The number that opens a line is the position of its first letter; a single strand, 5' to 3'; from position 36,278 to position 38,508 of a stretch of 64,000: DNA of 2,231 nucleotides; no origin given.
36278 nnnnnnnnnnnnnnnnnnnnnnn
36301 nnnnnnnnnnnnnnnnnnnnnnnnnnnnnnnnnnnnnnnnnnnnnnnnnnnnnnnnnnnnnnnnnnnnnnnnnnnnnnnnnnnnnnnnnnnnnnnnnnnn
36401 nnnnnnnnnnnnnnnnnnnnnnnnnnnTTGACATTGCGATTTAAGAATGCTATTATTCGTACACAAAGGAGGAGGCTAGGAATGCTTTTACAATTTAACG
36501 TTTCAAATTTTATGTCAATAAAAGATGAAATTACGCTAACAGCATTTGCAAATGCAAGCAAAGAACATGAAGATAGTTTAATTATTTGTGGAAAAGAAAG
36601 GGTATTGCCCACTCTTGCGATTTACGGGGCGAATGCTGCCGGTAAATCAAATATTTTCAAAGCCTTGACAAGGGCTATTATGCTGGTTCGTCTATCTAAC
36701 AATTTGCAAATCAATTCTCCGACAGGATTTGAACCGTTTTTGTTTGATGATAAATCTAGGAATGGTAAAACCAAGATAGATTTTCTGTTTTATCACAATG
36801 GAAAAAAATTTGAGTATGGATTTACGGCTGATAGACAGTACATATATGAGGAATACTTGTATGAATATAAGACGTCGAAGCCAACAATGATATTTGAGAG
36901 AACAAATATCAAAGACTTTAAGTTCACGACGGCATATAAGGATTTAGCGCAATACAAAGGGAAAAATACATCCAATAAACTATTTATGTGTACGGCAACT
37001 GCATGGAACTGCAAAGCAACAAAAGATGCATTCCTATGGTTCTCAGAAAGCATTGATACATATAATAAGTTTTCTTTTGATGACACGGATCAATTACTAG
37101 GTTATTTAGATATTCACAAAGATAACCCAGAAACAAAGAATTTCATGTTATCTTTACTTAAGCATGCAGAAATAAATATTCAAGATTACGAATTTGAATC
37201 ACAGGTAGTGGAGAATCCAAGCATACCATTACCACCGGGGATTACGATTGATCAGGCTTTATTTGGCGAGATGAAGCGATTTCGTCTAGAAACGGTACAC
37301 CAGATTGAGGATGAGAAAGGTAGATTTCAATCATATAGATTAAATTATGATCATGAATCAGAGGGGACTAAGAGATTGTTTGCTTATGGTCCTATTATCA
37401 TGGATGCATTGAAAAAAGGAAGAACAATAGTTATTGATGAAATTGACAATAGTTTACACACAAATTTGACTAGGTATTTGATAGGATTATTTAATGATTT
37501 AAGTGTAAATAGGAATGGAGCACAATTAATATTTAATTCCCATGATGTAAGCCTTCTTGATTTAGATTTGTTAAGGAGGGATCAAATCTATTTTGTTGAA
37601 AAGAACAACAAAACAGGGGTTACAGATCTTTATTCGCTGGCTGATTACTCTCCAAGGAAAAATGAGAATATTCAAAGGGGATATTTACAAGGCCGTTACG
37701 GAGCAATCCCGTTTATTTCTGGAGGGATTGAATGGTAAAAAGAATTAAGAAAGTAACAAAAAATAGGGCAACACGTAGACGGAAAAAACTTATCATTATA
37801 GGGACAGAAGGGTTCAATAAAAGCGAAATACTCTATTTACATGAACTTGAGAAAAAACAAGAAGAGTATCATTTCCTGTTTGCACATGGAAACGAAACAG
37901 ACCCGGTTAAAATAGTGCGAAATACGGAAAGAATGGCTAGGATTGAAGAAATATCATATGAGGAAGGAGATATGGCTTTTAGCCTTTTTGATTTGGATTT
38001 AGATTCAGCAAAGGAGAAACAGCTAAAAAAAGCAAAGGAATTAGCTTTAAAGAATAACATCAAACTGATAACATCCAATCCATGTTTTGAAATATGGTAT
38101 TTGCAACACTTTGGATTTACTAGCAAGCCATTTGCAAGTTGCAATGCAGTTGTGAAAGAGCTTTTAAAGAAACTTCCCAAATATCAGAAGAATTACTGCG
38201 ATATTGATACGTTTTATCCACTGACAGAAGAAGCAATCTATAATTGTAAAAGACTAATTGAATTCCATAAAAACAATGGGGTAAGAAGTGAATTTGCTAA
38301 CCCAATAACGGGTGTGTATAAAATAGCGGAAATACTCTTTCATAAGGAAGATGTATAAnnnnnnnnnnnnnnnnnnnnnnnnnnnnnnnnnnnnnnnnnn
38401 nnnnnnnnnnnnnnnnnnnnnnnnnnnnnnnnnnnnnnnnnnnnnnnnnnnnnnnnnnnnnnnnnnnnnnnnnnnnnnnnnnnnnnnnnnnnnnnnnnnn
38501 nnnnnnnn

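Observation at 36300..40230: AT-rich accessory island of about 3.9 kb inserted between yhaM and mutS2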

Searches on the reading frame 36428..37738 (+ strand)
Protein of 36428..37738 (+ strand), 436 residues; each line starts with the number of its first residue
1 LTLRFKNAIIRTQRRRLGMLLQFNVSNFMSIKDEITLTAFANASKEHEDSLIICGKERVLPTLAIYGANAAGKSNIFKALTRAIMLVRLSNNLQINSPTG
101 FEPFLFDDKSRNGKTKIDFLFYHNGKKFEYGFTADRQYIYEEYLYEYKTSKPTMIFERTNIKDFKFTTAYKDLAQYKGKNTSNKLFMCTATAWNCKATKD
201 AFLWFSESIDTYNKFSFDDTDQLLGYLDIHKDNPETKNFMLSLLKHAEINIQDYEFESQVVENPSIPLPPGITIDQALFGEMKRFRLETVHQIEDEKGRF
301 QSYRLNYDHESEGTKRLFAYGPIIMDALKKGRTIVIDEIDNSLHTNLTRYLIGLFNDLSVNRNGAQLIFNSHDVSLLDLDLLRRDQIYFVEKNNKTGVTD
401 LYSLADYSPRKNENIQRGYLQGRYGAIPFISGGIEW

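Call 3: search_protein_families(library=pfam, proteins=[window:36428-37738:+], max_evalue=0.1)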
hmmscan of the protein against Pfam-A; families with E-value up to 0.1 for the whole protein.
window:36428-37738:+ (436 aa): 6 families
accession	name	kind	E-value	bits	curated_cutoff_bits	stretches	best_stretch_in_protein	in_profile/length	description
PF13304.12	AAA_21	-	2.5e-32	113.6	27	1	64-378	3-304/304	AAA domain, putative AbiEii toxin, Type IV TA system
PF13175.12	AAA_15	-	8e-05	22.8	32.1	1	306-372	297-369/374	AAA ATPase domain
PF13476.12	AAA_23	-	0.0042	18.2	27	1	61-161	20-111/201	AAA domain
PF02463.25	SMC_N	-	0.0071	16.2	40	0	64-80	28-44/220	RecF/RecN/SMC N terminal domain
PF13401.12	AAA_22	-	0.013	16.2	27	0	314-369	65-120/130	AAA domain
PF07728.20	AAA_5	-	0.082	13.3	22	0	323-357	59-92/139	AAA domain (dynein-related subfamily)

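Call 4: search_protein_families(library=padloc, proteins=[window:36428-37738:+], max_evalue=0.1)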
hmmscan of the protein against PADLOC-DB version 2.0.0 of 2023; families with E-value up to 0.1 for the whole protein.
window:36428-37738:+ (436 aa): 39 families (the best 25 are shown)
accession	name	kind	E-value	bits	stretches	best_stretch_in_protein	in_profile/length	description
PDLC02335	AbiLi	-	1.3e-90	301.8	1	9-431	39-288/326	AbiLi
PDLC02980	AriA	-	8.4e-33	112.6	2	302-378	230-304/304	-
PDLC04426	PDC-M12A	-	4.3e-18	63.8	2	308-424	258-367/369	-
PDLC04391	PDC-M07A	-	6.8e-13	46.4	2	284-407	258-380/412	-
PDLC04392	PDC-M07A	-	5.9e-12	43.4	2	305-407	281-382/432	-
PDLC04393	PDC-M07A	-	8.2e-12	42.8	1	302-407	280-384/435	-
PDLC04176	HEC-01A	-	1.4e-10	39.1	1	59-409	22-349/371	-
PDLC04178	HEC-01A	-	3.4e-10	37.5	2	287-400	242-352/399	-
PDLC04135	mad3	-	4.7e-10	37.5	1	63-398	25-346/374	mads_3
PDLC04175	HEC-01A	-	1.3e-09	35.6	2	66-176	31-140/363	-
PDLC02914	ATPase-Toprim_I-B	-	8.4e-09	33.1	1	329-396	201-265/443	-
PDLC04389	PDC-M07A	-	9e-09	32.8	1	327-407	322-402/443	-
PDLC04182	HEC-01A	-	1.3e-08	32.3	1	308-406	284-377/406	-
PDLC04180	HEC-01A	-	2.2e-08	31.7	1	295-398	240-342/382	-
PDLC04427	PDC-M12A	-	9.3e-07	26.6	1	310-420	205-310/316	-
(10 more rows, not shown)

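Call 5: search_protein_families(library=ncbifam, proteins=[window:36428-37738:+], max_evalue=0.1)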
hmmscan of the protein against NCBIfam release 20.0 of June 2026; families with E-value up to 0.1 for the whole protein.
window:36428-37738:+ (436 aa): 2 families
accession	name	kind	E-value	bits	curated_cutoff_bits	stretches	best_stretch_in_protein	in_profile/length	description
NF010171.0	PRK13652.1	equivalog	0.00092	18.4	476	0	309-396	137-217/277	cobalt transporter ATP-binding subunit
TIGR01166.1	cbiO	subfamily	0.0068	15.9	211.8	0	311-376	129-189/190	cobalt ABC transporter, ATP-binding protein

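Call 15: find_encoding_contigs(protein=window:36482-37738:+, flank=10000, max_places=10)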
Protein window:36482-37738:+ (418 aa): no gene with exactly this product is on record in the collection.

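Call 78: search_protein_families(library=phrogs, proteins=[window:36482-37738:+], max_evalue=0.01)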
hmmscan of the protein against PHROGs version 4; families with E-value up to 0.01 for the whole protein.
window:36482-37738:+ (418 aa): 5 families
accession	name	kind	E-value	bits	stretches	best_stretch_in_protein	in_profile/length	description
phrog_5836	-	unknown function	1.2e-68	233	1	1-413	5-405/1071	-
phrog_3940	-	unknown function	1.1e-08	35.3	1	312-382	253-326/537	-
phrog_4747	-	unknown function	2.5e-05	24.5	0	48-63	28-43/610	-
phrog_9802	-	unknown function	0.0033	17.5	0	311-388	283-347/438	-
phrog_77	-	DNA, RNA and nucleotide metabolism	0.0078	15.7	0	6-64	302-342/967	SbcC-like subunit of palindrome specific endonuclease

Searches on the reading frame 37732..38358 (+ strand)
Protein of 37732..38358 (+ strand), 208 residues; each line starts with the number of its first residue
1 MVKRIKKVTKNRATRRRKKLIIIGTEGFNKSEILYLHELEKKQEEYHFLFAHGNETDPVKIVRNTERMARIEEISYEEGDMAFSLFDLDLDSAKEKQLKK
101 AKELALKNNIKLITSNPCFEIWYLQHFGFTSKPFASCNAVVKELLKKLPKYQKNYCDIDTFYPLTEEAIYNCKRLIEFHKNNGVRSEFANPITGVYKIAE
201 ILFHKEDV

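Call 3: search_protein_families(library=pfam, proteins=[window:37732-38358:+], max_evalue=0.1)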
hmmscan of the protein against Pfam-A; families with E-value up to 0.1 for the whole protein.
window:37732-38358:+ (208 aa): 2 families
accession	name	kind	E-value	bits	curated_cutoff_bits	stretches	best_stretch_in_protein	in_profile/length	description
PF13707.11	RloB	-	1.6e-30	107.2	31.5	1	21-202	1-195/195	RloB-like protein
PF06890.18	Phage_Mu_Gp45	-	0.038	14.4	24.1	0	123-141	31-49/68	Bacteriophage Mu Gp45, N-terminal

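Call 4: search_protein_families(library=padloc, proteins=[window:37732-38358:+], max_evalue=0.1)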
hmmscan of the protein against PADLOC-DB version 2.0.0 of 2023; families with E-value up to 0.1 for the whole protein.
window:37732-38358:+ (208 aa): 2 families
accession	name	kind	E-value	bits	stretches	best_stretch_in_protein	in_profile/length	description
PDLC02337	AbiLii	-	1.6e-15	56.1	1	10-203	22-86/170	AbiLii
PDLC01916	CARF6--CARF_CARF_CARF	-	0.043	10.9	1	17-68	22-72/345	-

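Call 5: search_protein_families(library=ncbifam, proteins=[window:37732-38358:+], max_evalue=0.1)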
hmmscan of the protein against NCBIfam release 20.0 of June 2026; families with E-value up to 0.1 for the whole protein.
window:37732-38358:+ (208 aa): 1 family
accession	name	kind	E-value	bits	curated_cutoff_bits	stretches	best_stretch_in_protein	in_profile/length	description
TIGR02237.1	recomb_radB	equivalog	0.06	13.2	172.4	0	12-121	35-152/210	DNA repair and recombination protein RadB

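Call 78: search_protein_families(library=phrogs, proteins=[window:37732-38358:+], max_evalue=0.01)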
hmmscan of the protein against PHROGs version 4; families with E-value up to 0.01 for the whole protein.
window:37732-38358:+ (208 aa): 2 families
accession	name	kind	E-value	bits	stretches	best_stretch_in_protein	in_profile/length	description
phrog_16255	-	unknown function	7.7e-19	69.3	1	9-201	7-206/212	-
phrog_33979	-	unknown function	0.0031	18.7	0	84-173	48-123/131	-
